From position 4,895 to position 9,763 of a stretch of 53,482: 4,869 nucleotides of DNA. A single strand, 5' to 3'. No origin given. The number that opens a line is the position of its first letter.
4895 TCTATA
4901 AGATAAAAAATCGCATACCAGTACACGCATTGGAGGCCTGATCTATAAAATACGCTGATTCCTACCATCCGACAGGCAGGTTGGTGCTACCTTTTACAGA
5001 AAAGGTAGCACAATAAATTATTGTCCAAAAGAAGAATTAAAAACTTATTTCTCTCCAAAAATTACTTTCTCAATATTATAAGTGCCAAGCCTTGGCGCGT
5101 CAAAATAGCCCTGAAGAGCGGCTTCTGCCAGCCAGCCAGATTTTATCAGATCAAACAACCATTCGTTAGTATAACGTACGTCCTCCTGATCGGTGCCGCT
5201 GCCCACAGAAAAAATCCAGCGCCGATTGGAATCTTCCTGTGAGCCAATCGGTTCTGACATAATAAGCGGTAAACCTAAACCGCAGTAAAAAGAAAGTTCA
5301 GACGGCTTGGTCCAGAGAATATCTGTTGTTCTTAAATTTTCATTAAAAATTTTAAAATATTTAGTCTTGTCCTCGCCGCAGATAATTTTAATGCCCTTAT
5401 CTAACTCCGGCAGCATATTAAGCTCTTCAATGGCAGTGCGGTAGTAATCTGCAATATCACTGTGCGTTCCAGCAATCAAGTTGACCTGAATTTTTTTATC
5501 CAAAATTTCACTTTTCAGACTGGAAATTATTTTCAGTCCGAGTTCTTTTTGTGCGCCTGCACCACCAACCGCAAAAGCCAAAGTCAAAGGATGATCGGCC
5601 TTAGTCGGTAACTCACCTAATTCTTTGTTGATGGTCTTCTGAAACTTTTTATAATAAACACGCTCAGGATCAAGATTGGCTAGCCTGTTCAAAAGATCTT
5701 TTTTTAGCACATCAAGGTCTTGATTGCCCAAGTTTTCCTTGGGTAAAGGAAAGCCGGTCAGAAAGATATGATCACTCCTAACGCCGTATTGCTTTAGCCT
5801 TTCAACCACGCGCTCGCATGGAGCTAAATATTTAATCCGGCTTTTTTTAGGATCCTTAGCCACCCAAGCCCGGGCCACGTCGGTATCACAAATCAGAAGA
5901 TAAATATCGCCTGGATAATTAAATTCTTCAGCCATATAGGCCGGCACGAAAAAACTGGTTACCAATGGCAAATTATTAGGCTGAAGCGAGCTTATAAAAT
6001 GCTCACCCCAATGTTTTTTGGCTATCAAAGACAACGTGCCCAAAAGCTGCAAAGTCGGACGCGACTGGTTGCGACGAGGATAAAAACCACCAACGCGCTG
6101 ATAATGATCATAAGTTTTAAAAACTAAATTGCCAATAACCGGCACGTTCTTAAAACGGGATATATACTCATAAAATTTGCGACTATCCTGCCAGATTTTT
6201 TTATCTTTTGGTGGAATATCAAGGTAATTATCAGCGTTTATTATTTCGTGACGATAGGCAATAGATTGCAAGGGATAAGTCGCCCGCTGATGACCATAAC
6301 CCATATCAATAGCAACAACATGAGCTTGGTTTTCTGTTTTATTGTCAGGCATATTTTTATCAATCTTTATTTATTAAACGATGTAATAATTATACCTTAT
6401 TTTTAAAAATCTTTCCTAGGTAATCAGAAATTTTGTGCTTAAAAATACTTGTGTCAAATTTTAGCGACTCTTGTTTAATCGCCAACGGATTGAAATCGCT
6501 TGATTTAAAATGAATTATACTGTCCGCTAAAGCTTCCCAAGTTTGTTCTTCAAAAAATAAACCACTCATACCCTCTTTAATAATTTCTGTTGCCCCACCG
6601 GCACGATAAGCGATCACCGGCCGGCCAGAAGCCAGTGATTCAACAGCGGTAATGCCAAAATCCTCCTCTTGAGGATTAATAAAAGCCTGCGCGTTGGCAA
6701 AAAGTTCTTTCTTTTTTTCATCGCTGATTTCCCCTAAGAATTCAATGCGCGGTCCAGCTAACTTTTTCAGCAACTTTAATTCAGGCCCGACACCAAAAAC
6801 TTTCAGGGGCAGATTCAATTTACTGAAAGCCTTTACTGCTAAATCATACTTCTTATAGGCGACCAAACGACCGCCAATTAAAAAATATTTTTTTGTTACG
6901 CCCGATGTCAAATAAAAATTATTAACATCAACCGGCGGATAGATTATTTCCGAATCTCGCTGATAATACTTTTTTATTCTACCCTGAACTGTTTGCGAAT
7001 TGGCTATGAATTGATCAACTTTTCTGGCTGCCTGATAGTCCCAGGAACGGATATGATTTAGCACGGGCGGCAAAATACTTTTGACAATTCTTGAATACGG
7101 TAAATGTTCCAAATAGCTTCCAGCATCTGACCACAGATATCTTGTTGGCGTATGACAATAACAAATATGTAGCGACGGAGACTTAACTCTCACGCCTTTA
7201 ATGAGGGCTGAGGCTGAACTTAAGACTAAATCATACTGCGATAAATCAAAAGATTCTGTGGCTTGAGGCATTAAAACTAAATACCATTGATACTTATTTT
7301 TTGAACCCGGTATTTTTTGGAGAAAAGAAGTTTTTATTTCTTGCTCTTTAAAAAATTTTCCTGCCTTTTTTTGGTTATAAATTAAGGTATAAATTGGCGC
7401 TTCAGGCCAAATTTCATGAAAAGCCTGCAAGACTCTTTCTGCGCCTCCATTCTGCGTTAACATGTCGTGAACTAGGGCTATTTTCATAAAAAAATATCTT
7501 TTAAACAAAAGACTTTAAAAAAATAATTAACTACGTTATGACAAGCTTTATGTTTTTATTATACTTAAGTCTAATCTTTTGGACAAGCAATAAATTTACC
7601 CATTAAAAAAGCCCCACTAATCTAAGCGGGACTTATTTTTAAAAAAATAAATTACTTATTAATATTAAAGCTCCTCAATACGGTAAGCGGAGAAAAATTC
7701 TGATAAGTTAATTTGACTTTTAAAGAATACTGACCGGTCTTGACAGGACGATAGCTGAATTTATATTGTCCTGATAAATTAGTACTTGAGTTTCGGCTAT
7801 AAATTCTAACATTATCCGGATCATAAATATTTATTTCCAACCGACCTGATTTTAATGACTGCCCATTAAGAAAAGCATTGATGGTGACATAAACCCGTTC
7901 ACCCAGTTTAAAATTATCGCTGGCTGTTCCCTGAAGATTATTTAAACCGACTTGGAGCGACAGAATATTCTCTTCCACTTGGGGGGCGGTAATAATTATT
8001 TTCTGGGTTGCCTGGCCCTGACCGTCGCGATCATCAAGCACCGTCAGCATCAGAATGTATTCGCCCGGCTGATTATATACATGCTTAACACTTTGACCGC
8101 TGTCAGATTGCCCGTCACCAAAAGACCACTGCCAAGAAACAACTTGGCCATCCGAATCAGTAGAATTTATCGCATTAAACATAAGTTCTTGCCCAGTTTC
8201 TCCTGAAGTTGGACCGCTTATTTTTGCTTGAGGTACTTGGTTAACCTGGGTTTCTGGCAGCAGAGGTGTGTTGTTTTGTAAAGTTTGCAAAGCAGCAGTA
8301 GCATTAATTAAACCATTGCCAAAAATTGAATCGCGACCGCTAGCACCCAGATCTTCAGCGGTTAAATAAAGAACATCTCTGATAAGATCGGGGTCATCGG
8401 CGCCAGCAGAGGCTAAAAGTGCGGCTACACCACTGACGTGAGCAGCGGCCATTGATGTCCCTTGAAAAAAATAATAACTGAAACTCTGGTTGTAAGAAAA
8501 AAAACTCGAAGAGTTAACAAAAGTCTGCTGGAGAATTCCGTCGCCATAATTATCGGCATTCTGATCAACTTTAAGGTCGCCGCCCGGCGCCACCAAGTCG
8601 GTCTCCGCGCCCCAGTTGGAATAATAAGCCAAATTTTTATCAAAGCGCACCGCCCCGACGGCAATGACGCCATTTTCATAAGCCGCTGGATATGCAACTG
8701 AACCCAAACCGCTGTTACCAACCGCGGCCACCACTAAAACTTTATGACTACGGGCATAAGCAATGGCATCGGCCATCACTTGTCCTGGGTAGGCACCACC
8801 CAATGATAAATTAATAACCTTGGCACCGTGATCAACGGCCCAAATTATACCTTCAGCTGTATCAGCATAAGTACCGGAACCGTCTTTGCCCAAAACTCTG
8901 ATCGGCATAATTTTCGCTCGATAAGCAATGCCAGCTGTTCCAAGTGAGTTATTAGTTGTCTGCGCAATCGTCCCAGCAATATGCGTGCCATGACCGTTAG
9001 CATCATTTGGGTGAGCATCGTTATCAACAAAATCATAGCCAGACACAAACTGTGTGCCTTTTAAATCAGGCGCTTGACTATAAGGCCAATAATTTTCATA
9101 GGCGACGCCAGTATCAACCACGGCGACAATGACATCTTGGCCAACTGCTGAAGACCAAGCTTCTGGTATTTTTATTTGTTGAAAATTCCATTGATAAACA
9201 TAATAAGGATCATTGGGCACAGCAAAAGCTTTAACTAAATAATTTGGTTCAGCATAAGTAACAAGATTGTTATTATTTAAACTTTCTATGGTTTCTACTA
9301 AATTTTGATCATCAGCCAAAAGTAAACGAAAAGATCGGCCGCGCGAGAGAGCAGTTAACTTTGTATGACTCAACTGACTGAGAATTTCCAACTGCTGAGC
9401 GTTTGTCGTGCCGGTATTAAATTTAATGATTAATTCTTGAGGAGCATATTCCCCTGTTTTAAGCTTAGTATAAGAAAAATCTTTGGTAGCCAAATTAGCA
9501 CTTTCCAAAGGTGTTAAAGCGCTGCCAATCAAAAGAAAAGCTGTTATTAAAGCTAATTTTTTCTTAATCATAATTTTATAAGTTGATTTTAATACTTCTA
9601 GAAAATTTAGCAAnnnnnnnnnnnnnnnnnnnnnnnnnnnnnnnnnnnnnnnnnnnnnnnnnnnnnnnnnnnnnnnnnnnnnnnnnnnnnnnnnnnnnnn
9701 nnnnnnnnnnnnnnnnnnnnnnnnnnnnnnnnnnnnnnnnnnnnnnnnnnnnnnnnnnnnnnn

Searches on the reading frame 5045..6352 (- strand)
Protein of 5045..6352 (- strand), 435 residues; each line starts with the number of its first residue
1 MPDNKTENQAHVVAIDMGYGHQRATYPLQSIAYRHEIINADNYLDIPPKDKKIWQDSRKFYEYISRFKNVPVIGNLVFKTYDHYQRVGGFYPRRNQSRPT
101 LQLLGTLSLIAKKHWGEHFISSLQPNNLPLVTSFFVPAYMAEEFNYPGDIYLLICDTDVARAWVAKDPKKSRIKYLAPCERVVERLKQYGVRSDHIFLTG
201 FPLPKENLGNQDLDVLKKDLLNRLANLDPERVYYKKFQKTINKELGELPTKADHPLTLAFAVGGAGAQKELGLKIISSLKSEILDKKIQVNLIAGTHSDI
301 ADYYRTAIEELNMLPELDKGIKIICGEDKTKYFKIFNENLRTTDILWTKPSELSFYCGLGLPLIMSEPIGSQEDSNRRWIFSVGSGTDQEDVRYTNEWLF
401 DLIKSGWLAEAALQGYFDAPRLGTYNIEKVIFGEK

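Call 77: search_protein_families(library=pfam, proteins=[window:5045-6352:-], max_evalue=0.00001)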
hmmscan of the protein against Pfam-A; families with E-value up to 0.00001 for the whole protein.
window:5045-6352:- (435 aa): 1 family
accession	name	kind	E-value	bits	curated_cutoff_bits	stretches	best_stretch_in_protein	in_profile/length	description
PF22053.2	DUF6938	-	1.1e-15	58.3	27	1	252-395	34-195/236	Domain of unknown function (DUF6938)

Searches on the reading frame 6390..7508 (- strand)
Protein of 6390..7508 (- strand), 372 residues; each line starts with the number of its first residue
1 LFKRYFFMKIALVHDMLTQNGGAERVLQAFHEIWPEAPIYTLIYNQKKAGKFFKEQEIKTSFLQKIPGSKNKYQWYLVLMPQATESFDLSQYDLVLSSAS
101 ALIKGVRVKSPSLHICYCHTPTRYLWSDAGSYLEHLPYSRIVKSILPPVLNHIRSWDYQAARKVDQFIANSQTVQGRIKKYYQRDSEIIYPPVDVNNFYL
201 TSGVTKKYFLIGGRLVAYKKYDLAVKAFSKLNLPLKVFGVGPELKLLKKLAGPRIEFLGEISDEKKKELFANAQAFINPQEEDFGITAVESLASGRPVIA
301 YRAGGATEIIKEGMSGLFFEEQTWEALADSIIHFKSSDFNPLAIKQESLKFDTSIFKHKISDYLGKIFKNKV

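Call 77: search_protein_families(library=pfam, proteins=[window:6390-7508:-], max_evalue=0.00001)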
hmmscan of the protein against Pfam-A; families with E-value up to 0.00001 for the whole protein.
window:6390-7508:- (372 aa): 3 families
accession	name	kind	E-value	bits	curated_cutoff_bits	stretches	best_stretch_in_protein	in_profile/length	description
PF00534.26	Glycos_transf_1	-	1.3e-26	93.6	26.4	1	204-338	13-159/172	Glycosyl transferases group 1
PF13692.12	Glyco_trans_1_4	-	1.2e-20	74.6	27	1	207-333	2-138/142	Glycosyl transferases group 1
PF13439.12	Glyco_transf_4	-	2.5e-09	37.8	28.5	1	21-196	2-169/170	Glycosyltransferase Family 4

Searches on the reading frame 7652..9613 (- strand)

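Call 77: search_protein_families(library=pfam, proteins=[window:7652-9613:-], max_evalue=0.00001)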
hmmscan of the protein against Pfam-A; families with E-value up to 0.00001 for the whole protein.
window:7652-9613:- (653 aa): 5 families
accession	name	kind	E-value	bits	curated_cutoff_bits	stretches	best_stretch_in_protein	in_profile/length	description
PF00082.27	Peptidase_S8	-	9e-56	189.7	21.8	1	158-434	1-288/288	Subtilase family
PF18911.6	PKD_4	-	5.9e-22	78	27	1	458-539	1-81/85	PKD domain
PF00801.26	PKD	-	1.2e-15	57.7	23.5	1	466-531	7-71/80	PKD domain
PF22148.1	Fervidolysin_NPro-like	-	1.1e-09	39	21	1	46-124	5-81/81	Fervidolysin N-terminal prodomain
PF22352.2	K319L-like_PKD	-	3.7e-06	27.3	27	0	475-540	12-83/84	K319L-like, PKD domain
